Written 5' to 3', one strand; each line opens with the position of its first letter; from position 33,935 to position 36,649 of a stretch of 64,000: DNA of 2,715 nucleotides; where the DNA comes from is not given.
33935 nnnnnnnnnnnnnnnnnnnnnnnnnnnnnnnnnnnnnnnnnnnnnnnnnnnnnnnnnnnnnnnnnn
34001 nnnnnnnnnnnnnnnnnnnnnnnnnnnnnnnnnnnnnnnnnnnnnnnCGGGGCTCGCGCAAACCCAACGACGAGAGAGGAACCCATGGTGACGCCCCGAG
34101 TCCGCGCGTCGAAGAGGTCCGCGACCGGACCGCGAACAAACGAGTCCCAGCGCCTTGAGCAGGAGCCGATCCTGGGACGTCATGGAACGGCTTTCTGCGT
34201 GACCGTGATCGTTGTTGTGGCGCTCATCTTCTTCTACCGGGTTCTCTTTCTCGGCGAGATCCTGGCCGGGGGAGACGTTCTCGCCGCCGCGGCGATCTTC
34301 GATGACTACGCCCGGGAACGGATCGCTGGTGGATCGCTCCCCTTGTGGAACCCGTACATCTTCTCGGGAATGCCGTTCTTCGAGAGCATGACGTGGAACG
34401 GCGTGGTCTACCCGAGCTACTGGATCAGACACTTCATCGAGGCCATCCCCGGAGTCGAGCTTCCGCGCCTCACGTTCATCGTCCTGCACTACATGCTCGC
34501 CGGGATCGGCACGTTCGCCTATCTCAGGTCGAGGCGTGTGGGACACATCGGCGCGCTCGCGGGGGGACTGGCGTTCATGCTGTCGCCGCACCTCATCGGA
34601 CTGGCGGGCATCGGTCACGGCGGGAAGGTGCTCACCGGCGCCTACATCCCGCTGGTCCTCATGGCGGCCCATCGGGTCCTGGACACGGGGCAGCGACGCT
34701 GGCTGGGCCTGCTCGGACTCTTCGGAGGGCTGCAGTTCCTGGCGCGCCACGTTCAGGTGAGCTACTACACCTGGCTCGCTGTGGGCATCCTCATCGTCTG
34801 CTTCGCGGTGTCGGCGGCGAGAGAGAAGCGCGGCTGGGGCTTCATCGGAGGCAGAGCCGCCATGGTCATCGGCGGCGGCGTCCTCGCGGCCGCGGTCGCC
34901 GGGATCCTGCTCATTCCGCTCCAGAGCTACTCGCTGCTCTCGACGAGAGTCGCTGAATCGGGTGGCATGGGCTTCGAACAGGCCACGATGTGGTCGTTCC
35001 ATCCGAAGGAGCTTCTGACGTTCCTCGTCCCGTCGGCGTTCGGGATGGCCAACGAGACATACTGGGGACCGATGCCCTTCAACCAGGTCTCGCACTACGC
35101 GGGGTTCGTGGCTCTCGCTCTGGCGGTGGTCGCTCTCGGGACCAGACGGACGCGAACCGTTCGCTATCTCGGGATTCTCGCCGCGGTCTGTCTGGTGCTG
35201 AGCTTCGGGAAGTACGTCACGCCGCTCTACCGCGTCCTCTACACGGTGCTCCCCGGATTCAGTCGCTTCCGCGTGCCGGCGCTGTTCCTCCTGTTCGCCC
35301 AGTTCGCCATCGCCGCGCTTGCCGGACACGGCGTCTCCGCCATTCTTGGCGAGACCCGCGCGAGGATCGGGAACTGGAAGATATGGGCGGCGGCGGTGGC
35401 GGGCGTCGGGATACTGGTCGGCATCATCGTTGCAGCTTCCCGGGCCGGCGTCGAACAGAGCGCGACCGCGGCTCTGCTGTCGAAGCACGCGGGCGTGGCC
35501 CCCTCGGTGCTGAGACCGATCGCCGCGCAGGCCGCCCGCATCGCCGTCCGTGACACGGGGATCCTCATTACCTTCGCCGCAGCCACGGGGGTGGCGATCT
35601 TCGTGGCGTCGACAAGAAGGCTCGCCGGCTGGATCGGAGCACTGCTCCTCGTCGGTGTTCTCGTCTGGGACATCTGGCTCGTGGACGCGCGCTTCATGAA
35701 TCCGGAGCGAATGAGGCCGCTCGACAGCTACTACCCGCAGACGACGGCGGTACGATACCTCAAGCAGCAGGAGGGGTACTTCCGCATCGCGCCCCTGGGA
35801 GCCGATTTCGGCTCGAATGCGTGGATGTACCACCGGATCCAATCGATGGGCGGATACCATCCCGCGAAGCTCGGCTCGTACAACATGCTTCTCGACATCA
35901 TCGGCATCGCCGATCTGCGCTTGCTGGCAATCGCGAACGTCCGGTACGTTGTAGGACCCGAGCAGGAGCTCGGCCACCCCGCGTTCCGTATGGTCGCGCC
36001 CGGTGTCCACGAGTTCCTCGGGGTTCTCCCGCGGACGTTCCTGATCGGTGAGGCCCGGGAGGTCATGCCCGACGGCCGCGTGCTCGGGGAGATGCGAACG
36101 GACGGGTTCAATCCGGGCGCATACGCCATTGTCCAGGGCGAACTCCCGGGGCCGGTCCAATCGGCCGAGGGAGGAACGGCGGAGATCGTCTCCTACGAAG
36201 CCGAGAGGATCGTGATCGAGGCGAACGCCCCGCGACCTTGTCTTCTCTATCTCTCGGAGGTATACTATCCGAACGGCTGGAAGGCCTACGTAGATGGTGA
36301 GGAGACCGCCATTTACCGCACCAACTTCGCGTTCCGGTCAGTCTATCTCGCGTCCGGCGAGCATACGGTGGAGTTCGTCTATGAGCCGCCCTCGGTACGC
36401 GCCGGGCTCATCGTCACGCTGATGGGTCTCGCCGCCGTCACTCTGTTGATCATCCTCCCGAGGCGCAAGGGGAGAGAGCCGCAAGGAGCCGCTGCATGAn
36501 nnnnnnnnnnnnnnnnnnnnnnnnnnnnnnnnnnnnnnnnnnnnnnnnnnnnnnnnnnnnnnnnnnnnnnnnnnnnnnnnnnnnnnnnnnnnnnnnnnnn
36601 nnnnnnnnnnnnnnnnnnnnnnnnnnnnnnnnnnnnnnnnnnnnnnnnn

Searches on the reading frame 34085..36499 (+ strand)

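Call 75: search_protein_families(library=pfam, proteins=[window:34085-36499:+], max_evalue=0.00001)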
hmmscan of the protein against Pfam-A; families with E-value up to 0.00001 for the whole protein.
window:34085-36499:+ (804 aa): 1 family
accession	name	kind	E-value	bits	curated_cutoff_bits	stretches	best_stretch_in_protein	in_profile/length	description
PF09586.16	YfhO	-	3.3e-14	52.7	28.5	1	726-778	783-835/835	Bacterial membrane protein YfhO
